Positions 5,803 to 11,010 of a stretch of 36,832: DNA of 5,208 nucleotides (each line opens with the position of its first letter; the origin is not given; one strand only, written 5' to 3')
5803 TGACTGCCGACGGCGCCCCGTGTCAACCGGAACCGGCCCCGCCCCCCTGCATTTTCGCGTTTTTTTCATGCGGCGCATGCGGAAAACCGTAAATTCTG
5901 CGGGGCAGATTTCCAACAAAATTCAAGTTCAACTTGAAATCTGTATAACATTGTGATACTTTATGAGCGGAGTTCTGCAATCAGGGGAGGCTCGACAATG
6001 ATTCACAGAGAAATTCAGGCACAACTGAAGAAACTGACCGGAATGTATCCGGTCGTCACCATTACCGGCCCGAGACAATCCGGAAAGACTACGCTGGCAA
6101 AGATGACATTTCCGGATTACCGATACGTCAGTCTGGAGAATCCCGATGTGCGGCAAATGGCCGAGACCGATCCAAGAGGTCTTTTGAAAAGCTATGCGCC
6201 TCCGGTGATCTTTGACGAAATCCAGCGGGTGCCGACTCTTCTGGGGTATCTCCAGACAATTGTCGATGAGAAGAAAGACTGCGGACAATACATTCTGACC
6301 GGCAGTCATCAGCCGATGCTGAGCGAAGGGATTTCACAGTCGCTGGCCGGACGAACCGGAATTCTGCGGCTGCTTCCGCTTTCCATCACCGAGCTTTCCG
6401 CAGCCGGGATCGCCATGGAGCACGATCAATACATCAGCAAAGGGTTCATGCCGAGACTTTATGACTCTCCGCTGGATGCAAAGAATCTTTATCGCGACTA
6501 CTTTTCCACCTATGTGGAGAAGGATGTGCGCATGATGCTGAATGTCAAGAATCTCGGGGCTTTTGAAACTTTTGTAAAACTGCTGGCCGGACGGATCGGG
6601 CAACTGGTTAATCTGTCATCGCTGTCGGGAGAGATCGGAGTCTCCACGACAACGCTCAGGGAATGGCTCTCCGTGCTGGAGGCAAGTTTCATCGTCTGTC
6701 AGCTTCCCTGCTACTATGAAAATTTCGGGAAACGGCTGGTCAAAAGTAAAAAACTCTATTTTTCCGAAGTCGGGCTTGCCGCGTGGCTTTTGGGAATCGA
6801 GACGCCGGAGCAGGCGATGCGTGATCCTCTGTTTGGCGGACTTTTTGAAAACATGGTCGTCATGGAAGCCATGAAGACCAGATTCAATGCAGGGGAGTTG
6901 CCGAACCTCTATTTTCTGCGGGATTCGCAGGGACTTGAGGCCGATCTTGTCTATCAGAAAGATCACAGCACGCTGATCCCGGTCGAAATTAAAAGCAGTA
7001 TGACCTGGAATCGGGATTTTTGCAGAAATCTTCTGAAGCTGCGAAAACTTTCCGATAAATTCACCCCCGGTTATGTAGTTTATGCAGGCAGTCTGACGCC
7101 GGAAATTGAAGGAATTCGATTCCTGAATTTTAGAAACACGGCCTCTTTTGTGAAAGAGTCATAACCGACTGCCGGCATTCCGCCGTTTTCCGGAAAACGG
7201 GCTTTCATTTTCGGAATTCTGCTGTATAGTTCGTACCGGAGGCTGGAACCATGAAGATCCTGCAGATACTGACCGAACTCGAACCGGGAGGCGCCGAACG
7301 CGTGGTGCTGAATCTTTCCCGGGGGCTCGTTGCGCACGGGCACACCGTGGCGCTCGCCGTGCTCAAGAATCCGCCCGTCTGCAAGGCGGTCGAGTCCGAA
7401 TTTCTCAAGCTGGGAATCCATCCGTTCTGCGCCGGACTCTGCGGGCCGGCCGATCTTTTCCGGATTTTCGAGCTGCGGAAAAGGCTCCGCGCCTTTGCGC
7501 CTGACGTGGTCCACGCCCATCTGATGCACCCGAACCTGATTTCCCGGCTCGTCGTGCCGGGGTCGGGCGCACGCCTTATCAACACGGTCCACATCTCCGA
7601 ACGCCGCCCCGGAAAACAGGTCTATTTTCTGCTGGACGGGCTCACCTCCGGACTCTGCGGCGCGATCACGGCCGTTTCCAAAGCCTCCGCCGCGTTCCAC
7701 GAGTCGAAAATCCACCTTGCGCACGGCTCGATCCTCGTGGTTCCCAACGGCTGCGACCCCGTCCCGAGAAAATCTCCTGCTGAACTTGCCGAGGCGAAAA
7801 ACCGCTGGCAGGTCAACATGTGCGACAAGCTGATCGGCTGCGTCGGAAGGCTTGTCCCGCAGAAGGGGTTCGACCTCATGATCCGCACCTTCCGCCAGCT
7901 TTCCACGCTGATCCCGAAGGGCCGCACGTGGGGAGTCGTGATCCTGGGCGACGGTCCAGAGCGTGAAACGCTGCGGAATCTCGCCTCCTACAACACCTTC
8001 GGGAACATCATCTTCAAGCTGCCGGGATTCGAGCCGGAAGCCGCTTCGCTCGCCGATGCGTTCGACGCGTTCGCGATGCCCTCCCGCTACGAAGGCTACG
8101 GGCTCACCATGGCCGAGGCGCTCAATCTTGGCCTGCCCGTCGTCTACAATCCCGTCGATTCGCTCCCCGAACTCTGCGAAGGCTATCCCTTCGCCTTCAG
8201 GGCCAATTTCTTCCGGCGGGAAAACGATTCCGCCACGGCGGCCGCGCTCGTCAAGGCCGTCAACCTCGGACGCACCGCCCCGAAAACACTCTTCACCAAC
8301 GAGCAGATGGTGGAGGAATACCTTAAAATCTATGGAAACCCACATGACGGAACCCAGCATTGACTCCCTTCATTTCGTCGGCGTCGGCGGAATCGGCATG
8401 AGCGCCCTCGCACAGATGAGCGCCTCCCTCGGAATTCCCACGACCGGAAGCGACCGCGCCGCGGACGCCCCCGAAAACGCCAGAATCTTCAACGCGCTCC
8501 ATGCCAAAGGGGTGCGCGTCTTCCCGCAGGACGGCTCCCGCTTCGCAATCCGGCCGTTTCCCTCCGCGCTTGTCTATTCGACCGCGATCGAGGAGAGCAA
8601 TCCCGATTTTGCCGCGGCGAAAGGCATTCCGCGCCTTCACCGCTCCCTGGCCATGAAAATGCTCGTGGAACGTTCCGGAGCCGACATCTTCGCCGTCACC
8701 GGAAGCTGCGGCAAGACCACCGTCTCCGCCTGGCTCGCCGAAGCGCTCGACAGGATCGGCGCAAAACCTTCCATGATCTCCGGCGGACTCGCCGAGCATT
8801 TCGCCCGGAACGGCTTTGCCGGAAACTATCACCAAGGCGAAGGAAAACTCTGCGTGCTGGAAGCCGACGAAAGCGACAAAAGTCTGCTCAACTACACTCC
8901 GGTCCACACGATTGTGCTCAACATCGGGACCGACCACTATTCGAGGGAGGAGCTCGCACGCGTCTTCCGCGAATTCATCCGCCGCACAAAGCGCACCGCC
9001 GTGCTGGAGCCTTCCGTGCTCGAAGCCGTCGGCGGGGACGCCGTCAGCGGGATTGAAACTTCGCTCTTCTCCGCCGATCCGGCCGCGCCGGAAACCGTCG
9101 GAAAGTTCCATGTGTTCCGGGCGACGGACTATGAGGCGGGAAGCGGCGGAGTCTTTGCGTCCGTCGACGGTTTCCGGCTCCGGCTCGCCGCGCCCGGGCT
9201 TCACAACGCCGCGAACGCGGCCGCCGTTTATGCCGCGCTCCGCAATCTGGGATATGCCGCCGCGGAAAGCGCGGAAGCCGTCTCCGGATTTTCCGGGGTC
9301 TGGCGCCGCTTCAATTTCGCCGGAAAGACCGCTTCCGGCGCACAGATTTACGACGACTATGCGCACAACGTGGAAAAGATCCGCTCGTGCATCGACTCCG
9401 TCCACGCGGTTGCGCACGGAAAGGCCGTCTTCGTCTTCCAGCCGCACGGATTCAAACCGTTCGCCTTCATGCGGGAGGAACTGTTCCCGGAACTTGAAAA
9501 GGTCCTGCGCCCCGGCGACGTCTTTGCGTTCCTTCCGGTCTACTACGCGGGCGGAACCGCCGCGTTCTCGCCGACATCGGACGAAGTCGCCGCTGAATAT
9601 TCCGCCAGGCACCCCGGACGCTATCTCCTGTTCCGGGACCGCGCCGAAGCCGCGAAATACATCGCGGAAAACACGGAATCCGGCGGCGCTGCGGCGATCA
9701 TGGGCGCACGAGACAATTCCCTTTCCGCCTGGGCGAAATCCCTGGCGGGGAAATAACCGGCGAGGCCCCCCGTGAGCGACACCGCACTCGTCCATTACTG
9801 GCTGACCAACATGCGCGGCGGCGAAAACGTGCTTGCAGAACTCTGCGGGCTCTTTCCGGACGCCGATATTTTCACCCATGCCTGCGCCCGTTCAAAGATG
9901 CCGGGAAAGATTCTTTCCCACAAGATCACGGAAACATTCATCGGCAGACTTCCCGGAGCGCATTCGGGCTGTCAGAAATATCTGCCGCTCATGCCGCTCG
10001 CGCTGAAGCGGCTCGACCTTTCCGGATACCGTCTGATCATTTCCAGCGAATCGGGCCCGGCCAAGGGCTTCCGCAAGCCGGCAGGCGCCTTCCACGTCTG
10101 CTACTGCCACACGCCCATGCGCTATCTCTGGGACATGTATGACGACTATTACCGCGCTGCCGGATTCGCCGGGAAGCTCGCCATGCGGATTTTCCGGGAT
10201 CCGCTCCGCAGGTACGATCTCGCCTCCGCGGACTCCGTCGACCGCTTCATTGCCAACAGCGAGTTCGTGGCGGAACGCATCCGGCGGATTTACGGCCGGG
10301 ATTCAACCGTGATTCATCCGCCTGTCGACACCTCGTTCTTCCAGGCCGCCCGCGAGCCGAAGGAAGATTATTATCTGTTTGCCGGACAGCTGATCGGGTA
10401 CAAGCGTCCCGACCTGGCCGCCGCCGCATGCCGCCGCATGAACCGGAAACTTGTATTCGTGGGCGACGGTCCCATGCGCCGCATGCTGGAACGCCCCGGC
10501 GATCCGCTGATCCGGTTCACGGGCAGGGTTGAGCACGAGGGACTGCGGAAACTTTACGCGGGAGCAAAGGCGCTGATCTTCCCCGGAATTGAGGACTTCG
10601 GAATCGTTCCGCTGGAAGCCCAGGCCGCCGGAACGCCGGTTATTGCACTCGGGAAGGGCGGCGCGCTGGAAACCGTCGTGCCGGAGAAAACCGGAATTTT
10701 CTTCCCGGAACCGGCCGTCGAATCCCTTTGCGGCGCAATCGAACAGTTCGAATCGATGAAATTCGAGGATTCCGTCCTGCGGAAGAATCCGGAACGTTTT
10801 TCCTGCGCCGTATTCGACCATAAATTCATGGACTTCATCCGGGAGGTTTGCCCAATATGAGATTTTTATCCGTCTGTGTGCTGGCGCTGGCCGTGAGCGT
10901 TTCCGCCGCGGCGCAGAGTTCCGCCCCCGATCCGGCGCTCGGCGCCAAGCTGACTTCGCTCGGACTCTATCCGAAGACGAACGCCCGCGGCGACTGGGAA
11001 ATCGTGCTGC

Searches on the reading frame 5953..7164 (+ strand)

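Call 39: search_protein_families(library=pfam, proteins=[window:5953-7164:+], max_evalue=0.001)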
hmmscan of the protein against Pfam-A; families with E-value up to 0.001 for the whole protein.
window:5953-7164:+ (403 aa): 2 families
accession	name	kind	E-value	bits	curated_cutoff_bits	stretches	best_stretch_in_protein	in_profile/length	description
PF13635.12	DUF4143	-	1.5e-43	148.7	28.1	1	189-349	1-160/160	Domain of unknown function (DUF4143)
PF13173.12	AAA_14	-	1.2e-27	96.9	27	1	33-148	3-128/129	AAA domain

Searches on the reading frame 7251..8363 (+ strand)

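Call 39: search_protein_families(library=pfam, proteins=[window:7251-8363:+], max_evalue=0.001)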
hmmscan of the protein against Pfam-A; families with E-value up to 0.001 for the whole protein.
window:7251-8363:+ (370 aa): 6 families
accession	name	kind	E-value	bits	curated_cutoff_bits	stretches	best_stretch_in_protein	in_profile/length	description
PF13439.12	Glyco_transf_4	-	5e-24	85.7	28.5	1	12-170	1-168/170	Glycosyltransferase Family 4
PF13692.12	Glyco_trans_1_4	-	2.1e-19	70.6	27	1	193-334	2-137/142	Glycosyl transferases group 1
PF00534.26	Glycos_transf_1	-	4.3e-19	69.1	26.4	1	183-310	6-132/172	Glycosyl transferases group 1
PF13579.12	Glyco_trans_4_4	-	1.7e-14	54.9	29.7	1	13-167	1-158/158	Glycosyl transferase 4-like domain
PF20706.3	GT4-conflict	-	6.4e-08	32.4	26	1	198-299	203-310/385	Family 4 Glycosyltransferase in conflict systems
PF13477.12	Glyco_trans_4_2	-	1.1e-07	32.5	23.4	1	16-116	10-109/139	Glycosyl transferase 4-like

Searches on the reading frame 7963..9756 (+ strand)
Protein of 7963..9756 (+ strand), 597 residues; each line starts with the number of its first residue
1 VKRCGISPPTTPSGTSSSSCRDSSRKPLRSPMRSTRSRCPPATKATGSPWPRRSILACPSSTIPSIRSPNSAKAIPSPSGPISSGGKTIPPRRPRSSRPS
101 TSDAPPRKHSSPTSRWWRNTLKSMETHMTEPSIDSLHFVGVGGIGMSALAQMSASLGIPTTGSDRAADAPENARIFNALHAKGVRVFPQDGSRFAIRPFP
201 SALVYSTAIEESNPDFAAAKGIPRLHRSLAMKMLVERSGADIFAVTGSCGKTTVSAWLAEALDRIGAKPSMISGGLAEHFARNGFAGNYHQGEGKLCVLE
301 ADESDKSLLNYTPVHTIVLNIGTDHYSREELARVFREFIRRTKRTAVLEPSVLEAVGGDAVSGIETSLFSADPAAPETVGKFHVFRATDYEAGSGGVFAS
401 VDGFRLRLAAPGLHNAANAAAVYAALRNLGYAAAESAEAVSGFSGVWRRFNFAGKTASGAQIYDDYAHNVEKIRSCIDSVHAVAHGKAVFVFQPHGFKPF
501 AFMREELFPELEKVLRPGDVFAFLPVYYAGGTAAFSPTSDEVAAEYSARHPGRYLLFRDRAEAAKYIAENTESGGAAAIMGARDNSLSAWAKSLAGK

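Call 39: search_protein_families(library=pfam, proteins=[window:7963-9756:+], max_evalue=0.001)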
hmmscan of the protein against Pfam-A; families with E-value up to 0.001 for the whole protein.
window:7963-9756:+ (597 aa): 3 families
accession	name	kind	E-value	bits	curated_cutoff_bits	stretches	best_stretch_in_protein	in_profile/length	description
PF01225.30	Mur_ligase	-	6.9e-11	42.8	21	1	136-236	2-92/95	Mur ligase family, catalytic domain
PF02875.26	Mur_ligase_C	-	1.2e-09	39.5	28.4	1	448-583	1-127/127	Mur ligase, glutamate ligase domain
PF08245.18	Mur_ligase_M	-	4.2e-09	37.1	24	1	245-425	1-199/200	Mur ligase middle domain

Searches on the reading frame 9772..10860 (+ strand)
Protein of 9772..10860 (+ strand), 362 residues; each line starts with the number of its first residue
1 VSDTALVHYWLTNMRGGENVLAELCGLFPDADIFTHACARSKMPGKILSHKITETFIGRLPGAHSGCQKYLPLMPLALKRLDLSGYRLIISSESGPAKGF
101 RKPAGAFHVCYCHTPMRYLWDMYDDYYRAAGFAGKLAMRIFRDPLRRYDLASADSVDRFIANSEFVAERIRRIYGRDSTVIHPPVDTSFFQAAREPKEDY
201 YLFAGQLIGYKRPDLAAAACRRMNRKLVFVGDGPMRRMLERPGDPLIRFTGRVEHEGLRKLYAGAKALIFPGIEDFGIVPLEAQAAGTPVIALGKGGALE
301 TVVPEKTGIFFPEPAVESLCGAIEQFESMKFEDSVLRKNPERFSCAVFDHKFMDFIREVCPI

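Call 39: search_protein_families(library=pfam, proteins=[window:9772-10860:+], max_evalue=0.001)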
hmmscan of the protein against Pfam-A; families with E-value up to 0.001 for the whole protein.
window:9772-10860:+ (362 aa): 4 families
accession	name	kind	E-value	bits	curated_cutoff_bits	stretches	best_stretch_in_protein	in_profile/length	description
PF00534.26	Glycos_transf_1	-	6.1e-24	84.9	26.4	1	187-333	4-162/172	Glycosyl transferases group 1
PF13692.12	Glyco_trans_1_4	-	3.1e-19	70.1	27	1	201-325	4-138/142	Glycosyl transferases group 1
PF13439.12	Glyco_transf_4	-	3.5e-12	47.1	28.5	1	16-188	3-169/170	Glycosyltransferase Family 4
PF20706.3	GT4-conflict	-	0.00073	19.1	26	0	254-302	271-320/385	Family 4 Glycosyltransferase in conflict systems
